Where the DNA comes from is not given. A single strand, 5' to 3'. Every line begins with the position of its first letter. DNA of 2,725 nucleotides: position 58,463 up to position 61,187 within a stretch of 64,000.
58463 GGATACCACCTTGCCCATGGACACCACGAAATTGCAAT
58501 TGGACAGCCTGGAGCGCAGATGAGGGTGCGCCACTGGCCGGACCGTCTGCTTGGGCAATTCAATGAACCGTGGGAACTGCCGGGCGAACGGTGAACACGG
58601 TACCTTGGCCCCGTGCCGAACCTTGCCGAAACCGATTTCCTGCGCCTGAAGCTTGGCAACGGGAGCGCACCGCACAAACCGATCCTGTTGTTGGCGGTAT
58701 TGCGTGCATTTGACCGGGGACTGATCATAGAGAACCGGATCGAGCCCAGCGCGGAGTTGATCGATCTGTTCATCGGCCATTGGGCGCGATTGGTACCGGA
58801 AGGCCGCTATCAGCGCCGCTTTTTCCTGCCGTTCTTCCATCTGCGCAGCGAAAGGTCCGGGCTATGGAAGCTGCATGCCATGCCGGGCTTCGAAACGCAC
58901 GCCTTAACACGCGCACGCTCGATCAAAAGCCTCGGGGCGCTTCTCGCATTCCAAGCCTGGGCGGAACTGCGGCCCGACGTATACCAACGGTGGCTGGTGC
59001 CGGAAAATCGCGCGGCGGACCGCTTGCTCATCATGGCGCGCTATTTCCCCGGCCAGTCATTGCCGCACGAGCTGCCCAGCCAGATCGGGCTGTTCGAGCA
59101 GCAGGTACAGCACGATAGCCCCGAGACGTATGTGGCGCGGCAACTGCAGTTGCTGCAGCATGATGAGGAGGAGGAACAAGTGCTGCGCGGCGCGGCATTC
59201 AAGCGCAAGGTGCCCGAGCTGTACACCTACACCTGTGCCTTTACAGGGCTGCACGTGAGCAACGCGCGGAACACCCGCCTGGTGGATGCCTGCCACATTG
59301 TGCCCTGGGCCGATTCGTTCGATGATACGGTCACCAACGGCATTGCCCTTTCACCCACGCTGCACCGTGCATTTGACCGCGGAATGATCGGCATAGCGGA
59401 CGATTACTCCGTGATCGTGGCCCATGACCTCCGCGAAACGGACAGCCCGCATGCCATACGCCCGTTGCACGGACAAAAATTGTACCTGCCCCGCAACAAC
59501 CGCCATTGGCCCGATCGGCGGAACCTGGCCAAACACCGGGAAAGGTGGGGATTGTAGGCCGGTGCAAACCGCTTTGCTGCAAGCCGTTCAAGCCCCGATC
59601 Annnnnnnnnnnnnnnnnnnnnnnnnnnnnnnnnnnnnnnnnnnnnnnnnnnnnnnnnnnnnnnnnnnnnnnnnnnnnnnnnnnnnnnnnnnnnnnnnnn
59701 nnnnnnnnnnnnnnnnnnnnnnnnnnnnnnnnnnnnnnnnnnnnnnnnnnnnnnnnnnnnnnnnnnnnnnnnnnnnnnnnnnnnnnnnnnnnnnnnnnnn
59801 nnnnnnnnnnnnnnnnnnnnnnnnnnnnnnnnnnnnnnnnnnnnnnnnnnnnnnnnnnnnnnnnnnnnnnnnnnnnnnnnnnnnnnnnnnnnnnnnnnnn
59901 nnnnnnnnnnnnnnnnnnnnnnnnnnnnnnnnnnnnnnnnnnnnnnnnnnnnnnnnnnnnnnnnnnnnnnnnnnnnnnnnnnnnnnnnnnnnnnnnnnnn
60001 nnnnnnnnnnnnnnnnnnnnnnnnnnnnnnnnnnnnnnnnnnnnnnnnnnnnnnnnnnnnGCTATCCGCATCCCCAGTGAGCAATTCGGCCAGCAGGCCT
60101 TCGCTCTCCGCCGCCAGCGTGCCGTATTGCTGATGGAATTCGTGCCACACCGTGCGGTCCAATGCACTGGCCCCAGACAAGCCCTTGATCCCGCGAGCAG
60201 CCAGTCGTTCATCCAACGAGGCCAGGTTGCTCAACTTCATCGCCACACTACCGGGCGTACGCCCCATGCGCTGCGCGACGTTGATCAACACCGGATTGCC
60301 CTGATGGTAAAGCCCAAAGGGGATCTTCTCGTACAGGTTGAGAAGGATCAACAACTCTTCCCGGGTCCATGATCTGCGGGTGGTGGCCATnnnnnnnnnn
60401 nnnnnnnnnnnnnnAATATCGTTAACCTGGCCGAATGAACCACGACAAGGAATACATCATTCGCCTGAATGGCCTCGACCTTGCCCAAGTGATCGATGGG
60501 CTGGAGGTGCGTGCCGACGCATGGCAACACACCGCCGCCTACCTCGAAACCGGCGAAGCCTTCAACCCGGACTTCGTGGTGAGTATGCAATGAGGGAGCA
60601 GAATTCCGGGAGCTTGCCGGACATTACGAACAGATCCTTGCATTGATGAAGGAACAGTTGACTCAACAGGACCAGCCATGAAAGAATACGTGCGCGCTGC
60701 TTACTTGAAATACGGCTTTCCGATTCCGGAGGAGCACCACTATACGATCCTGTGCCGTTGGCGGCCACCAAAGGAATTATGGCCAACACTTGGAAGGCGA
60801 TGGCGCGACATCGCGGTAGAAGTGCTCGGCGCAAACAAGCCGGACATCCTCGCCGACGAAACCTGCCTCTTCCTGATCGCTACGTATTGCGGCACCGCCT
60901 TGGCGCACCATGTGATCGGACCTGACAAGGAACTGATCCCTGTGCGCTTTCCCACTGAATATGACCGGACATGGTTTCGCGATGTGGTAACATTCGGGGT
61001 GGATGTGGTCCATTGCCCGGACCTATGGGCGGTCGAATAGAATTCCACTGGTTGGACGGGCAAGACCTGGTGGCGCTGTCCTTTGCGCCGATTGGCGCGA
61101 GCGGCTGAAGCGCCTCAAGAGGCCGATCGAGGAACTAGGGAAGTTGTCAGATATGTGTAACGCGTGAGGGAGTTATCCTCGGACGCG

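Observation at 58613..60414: Convergent pair of HNH_2-type putative restriction endonucleases with different N-terminal domains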

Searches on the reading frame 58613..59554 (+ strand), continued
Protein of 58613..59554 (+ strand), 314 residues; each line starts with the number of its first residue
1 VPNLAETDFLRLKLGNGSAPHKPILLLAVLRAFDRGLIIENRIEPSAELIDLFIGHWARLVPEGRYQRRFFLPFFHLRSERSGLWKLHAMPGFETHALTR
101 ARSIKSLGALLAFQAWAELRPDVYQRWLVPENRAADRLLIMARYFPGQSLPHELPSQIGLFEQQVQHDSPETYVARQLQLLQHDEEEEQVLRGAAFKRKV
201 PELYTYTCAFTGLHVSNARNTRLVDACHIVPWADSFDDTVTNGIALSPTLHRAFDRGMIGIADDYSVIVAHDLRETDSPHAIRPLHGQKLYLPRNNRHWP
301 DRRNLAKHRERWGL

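Call 92: search_protein_families(library=pfam, alignment_id=A9, max_evalue=0.00001)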
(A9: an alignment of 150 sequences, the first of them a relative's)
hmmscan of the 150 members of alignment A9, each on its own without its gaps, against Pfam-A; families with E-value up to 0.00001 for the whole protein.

A. member 1, L001:8747-10027:- (427 aa): 2 families
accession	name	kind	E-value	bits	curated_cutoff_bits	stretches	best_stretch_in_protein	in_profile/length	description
PF13336.12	AcetylCoA_hyd_C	-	6.2e-62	208.5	23.7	1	266-416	1-152/154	Acetyl-CoA hydrolase/transferase C-terminal domain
PF02550.21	AcetylCoA_hydro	-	8.2e-24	85.1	24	1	6-174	11-190/198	Acetyl-CoA hydrolase/transferase N-terminal domain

B. families by the number of members that match (of 150 scanned): 73 families (the first 25 are shown)
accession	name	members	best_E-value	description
PF13391.12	HNH_2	9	1.1e-13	HNH endonuclease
PF00145.23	DNA_methylase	6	9.6e-82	C-5 cytosine-specific DNA methylase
PF03852.21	Vsr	4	4.4e-22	DNA mismatch endonuclease Vsr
PF01850.27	PIN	3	4.3e-18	PIN domain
PF03486.20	HI0933_like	2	4.8e-74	HI0933-like protein Rossmann domain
PF00999.27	Na_H_Exchanger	2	9.6e-51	Sodium/hydrogen exchanger, transmembrane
PF00005.33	ABC_tran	2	9.4e-36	ABC transporter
PF22780.1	HI0933_like_1st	2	1.9e-25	HI0933-like protein barrel and H2TH domain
PF08352.17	oligo_HPY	2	2.2e-21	Oligopeptide/dipeptide transporter, C-terminal region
PF13470.12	PIN_3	2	9e-21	PIN domain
PF00890.30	FAD_binding_2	2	5.3e-11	FAD binding domain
PF07992.20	Pyr_redox_2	2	2.2e-10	Pyridine nucleotide-disulphide oxidoreductase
PF04403.18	PqiA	2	2.6e-10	Paraquat-inducible protein A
PF02463.25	SMC_N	2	1.6e-06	RecF/RecN/SMC N terminal domain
PF04480.18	DUF559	2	5.8e-06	Protein of unknown function (DUF559)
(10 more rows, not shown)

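Call 95: list_cluster_members(proteins=[L114:3998-4744:+, L114:3747-3989:+, window:59602-60390:-, window:58613-59554:+])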
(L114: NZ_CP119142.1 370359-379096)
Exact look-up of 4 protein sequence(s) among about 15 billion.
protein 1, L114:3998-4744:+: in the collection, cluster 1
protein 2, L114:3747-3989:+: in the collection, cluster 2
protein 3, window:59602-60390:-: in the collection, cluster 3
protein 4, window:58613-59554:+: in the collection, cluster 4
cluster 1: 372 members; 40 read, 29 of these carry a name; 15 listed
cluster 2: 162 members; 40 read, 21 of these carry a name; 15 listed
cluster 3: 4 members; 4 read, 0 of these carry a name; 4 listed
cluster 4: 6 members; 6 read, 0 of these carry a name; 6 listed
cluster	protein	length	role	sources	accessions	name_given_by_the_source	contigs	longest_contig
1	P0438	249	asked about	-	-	HNH endonuclease [Neisseria gonorrhoeae] | Restriction endonuclease n=12 Tax=Neisseria gonorrhoeae TaxID=485 RepID=Q5F9T7_NEIG1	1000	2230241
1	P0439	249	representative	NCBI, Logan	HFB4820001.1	TPA: HNH endonuclease [Neisseria gonorrhoeae]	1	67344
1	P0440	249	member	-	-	TPA: HNH endonuclease [Neisseria gonorrhoeae] | HNH endonuclease n=1 Tax=Neisseria gonorrhoeae TaxID=485 RepID=UPI0005E651F1 | HNH endonuclease [Neisseria gonorrhoeae]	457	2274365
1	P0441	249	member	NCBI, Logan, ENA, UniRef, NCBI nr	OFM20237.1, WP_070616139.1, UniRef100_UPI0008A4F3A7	restriction endonuclease [Neisseria sp. HMSC070A01] | HNH endonuclease n=1 Tax=Neisseria sp. HMSC070A01 TaxID=1715190 RepID=UPI0008A4F3A7 | HNH endonuclease [Neisseria sp. HMSC070A01]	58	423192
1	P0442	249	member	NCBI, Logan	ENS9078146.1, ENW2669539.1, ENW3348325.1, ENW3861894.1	HNH endonuclease [Neisseria gonorrhoeae]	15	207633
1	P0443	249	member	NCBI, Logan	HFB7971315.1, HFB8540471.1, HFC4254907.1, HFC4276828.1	TPA: HNH endonuclease [Neisseria gonorrhoeae]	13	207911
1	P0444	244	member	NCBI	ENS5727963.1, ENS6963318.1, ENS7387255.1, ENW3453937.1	HNH endonuclease, partial [Neisseria gonorrhoeae]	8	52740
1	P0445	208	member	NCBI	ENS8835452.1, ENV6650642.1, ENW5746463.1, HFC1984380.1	TPA: HNH endonuclease, partial [Neisseria gonorrhoeae]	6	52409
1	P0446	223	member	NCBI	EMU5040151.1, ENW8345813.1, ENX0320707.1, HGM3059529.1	HNH endonuclease, partial [Neisseria gonorrhoeae]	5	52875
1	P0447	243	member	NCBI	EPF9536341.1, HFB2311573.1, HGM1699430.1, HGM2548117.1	TPA: HNH endonuclease, partial [Neisseria gonorrhoeae]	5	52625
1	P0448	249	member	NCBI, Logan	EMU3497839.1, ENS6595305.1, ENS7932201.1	HNH endonuclease [Neisseria gonorrhoeae]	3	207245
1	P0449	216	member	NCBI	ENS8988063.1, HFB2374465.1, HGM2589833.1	TPA: HNH endonuclease, partial [Neisseria gonorrhoeae]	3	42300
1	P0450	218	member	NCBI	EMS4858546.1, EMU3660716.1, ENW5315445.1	HNH endonuclease, partial [Neisseria gonorrhoeae]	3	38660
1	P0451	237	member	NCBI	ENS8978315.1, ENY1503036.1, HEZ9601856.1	HNH endonuclease, partial [Neisseria gonorrhoeae]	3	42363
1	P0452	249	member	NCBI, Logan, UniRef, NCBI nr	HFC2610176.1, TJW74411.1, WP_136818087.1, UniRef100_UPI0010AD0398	HNH endonuclease [Neisseria gonorrhoeae] | HNH endonuclease n=1 Tax=Neisseria gonorrhoeae TaxID=485 RepID=UPI0010AD0398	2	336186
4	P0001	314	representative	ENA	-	-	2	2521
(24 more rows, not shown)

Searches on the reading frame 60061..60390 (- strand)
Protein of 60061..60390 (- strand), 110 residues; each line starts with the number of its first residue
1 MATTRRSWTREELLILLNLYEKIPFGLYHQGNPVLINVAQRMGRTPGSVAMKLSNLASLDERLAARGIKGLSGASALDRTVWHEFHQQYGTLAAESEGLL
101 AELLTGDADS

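Call 40: search_protein_representatives(protein=window:60061-60390:-)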
Query: 110 residues. Proteins with E-value up to 0.001 (for the whole library): 1403; up to 1e-10: 749; up to 1e-30: 2. The best 150 are listed.
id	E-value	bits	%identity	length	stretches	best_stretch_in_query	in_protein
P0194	1.2e-39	150.7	73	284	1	4-105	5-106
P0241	4.1e-31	123.3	58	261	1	4-104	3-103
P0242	1.4e-30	121.6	61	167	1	5-106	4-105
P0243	1.5e-30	121.6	55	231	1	4-109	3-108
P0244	3.1e-30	120.5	43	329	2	6-99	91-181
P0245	1.3e-29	118.6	58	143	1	7-105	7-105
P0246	1.9e-28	114.7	81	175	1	35-109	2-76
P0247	3.9e-28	113.8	55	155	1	1-103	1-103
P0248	9.1e-28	112.6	58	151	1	6-107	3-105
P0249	1.0e-27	112.4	57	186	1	6-105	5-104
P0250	1.2e-27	112.2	60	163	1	7-104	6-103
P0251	1.6e-27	111.8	58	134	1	4-104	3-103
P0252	3.6e-27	110.7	51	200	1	4-110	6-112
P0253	7.8e-27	109.6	56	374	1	5-106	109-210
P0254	9.4e-27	109.3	57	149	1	7-98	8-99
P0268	1.8e-25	105.2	52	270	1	4-107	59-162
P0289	6.4e-24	100.2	57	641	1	1-87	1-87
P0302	8.1e-23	96.7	63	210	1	5-82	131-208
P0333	1.4e-21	92.7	54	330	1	6-99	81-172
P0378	3.5e-20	88.2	51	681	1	1-100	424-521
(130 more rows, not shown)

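Call 41: predict_structure(alignment_id=A5)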
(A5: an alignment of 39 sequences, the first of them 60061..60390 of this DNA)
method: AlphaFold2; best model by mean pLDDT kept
length: 110 residues; sequences in the alignment: 39
mean_pLDDT: 89.9   pTM: 0.84
mean pLDDT of the five models: 89.9, 88.0, 87.7, 87.1, 85.0
residues with pLDDT >= 90: 84; 70-90: 15; 50-70: 9; < 50: 2
segments of 3 or more residues with pLDDT < 50: none
pLDDT, mean of each block of 10 residues (from residue 1): 74 98 93 96 95 93 78 85 97 97 82
secondary structure, 60 per line:
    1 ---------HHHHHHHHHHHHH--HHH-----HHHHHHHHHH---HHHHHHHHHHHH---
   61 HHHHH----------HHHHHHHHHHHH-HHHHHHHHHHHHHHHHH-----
elements in order: H10-22 H33-42 H46-57 H61-65 H76-87 H89-105

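Call 43: search_protein_families(library=pfam, proteins=[P0289, P0378, P0244, P0253, P0333, P0268, P0302], max_evalue=0.01)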
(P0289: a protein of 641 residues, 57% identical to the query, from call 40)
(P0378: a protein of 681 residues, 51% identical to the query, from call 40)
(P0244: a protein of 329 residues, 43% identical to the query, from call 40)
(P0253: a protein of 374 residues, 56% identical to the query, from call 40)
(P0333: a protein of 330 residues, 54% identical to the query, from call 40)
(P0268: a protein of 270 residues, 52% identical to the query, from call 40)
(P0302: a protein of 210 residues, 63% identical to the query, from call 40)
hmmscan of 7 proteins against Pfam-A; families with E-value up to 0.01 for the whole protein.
P0289 (641 aa): 1 family
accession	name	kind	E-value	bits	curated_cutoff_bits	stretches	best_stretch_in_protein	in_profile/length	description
PF04545.22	Sigma70_r4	-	8.1e-07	28.9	24.1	1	312-355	2-42/50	Sigma-70, region 4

P0378 (681 aa): 6 families
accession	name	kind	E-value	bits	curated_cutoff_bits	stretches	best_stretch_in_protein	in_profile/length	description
PF00145.23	DNA_methylase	-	1.6e-79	268.1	22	1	74-401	1-320/324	C-5 cytosine-specific DNA methylase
PF13391.12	HNH_2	-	1.6e-12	47.6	21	1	573-623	1-65/66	HNH endonuclease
PF01381.28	HTH_3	-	6.8e-06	26.5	23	1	21-56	4-41/55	Helix-turn-helix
PF13560.12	HTH_31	-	0.00016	22.3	27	1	22-59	12-50/64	Helix-turn-helix domain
PF13384.12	HTH_23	-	0.00062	19.9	24.6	1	21-47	16-40/50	Homeodomain-like domain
PF13518.12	HTH_28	-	0.0037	17.7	25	0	21-47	9-35/52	Helix-turn-helix domain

P0244 (329 aa): 1 family
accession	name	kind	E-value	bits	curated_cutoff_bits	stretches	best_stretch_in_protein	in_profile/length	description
PF13391.12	HNH_2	-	4.3e-11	42.9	21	1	229-279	1-65/66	HNH endonuclease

P0253 (374 aa): 1 family
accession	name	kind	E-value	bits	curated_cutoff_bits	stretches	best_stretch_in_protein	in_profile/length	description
PF13391.12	HNH_2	-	2e-13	50.4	21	1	264-316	1-66/66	HNH endonuclease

P0333 (330 aa): 1 family
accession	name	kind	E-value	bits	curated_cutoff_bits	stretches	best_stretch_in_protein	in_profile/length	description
PF13391.12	HNH_2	-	6.5e-11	42.4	21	1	221-272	1-66/66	HNH endonuclease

P0268 (270 aa): 0 families

P0302 (210 aa): 2 families
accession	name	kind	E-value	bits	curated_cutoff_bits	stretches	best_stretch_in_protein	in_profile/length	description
PF13328.12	HD_4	-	2.3e-09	37.6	27.2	1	17-92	1-71/156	HD domain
PF01966.28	HD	-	0.00012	22.7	22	1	39-87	2-64/116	HD domain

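Call 46: fold_search(model_id=the predicted structure, library=pdb)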
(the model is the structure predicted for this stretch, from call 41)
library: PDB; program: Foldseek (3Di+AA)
matches with E <= 10: 18; with E <= 0.001: 0
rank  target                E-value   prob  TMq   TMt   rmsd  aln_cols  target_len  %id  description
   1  8hdu_A                4.6e+00  0.04  0.18  0.15   9.4       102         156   20  De novo design cavitated protein without predefined topology (released 2023-01-18)
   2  6fv8_B                4.6e+00  0.04  0.20  0.08  12.1        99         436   15  Dimer structure of the MATE family multidrug resistance transporter Aq_128 from Aquifex aeolicus in the outward-facing (released 2019-03-20)
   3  5ayp_A                5.1e+00  0.03  0.21  0.13  10.4       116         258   13  Crystal structure of Bacillus stearothermophilus Farnesyl pyrophosphate synthase (released 2016-09-14)
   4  7w5z_Q                5.4e+00  0.03  0.20  0.14  18.8       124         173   12  Cryo-EM structure of Tetrahymena thermophila mitochondrial complex IV, composite dimer model (released 2022-04-06)
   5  6ayi_A                5.6e+00  0.04  0.24  0.16  14.1       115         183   15  Escherichia coli GusR (released 2017-12-20)
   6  8hdu_D                5.6e+00  0.03  0.18  0.15   9.4       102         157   20  De novo design cavitated protein without predefined topology (released 2023-01-18)
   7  8vu3_L                5.9e+00  0.04  0.22  0.19  10.7       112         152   19  Cryo-EM structure of cyanobacterial PSI with bound platinum nanoparticles (released 2024-10-30)
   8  6fv7_A                6.3e+00  0.04  0.21  0.08  12.0       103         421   19  Dimer structure of the MATE family multidrug resistance transporter Aq_128 from Aquifex aeolicus in the outward-facing (released 2019-03-20)
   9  7bqq_MODEL_1_A        6.9e+00  0.05  0.26  0.23  15.9       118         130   17  Solution NMR structure of fold-Z Gogy; de novo designed protein with an asymmetric all-alpha topology (released 2021-04-07)
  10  6ayh                  6.9e+00  0.03  0.22  0.15  15.4       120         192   14  Salmonella enterica GusR (released 2017-12-20)
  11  9wuf                  7.3e+00  0.02  0.19  0.04  15.7       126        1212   11  Cryo-EM structure of Upx (released 2026-02-11)
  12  2ib0_A                8.1e+00  0.02  0.17  0.14  14.3       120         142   13  Crystal structure of a conserved hypothetical protein, rv2844, from Mycobacterium tuberculosis (released 2006-09-26)
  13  6exc_B                8.1e+00  0.02  0.21  0.13  11.5       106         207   16  Crystal structure of DotM cytoplasmic domain (residues 153-380),R314E/R315E (released 2018-02-14)
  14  3m73                  9.0e+00  0.02  0.19  0.09  12.9       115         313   15  Crystal Structure of Plant SLAC1 homolog TehA (released 2010-05-12)
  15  7khs_B                9.0e+00  0.02  0.19  0.08  11.7       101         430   16  OgOGA IN COMPLEX WITH LIGAND 55 (released 2020-12-02)
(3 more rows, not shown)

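Call 70: search_protein_families(library=padloc, proteins=[P0378], max_evalue=0.00001)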
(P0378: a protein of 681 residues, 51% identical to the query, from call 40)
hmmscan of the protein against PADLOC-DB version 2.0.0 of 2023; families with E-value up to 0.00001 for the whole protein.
P0378 (681 aa): 58 families (the best 25 are shown)
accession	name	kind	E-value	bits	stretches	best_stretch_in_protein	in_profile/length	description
PDLC03361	MTase_II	-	1.7e-144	480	1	54-408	66-438/455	Type II methyltransferase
PDLC02653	DrmMII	-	1.1e-134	446.6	2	74-280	5-206/333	DrmMII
PDLC04132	HNH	-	4.3e-119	394.9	1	419-678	19-274/286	-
PDLC03272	MTase_II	-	3e-109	363.8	1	40-412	38-395/407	Type II methyltransferase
PDLC03733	oMTase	-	1.1e-103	345.5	1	61-407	77-458/476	orphan methyltransferase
PDLC03716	oMTase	-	7.3e-61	204.2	1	75-245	40-200/349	orphan methyltransferase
PDLC03242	MTase_II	-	1.2e-59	200.4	2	74-250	101-266/409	Type II methyltransferase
PDLC03217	MTase_II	-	2.8e-58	195.9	2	32-245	341-545/703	Type II methyltransferase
PDLC03378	MTase_II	-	1.2e-55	187.1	1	74-401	3-324/344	Type II methyltransferase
PDLC00034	DruM2|DruM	-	2.4e-48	162.7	1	70-311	4-249/457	DNA cytosine methylase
PDLC03546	HNH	-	4.7e-44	148.5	1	427-677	12-278/282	Type II restriction enzyme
PDLC03234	MTase_II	-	3.9e-43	146.1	1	74-264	5-194/375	Type II methyltransferase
PDLC00026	DruM2|DruM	-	5.5e-42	142.5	1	76-402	7-313/336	DNA cytosine methylase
PDLC03326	MTase_II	-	5.9e-37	125.8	2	77-250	8-181/412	Type II methyltransferase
PDLC03269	MTase_II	-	7.4e-37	125.4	1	74-269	4-190/437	Type II methyltransferase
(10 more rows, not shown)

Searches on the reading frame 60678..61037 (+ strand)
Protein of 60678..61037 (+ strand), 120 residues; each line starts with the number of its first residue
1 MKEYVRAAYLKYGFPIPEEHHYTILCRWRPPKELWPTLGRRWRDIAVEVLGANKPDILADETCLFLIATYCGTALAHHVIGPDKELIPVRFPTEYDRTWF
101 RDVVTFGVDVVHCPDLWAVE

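Call 3: search_protein_families(library=pfam, proteins=[window:60678-61037:+], max_evalue=1)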
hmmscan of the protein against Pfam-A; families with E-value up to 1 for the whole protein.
window:60678-61037:+ (120 aa): 0 families

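Call 4: search_protein_families(library=padloc, proteins=[window:60678-61037:+], max_evalue=1)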
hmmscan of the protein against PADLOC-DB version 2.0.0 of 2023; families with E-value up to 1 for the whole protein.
window:60678-61037:+ (120 aa): 0 families

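Call 5: search_protein_families(library=ncbifam, proteins=[window:60678-61037:+], max_evalue=1)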
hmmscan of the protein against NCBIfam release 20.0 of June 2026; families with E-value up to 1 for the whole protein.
window:60678-61037:+ (120 aa): 1 family
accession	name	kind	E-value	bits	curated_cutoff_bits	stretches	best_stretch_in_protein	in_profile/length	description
NF033851.1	trim_DfrA35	exception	0.057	13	360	1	75-111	9-42/170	trimethoprim-resistant dihydrofolate reductase DfrA35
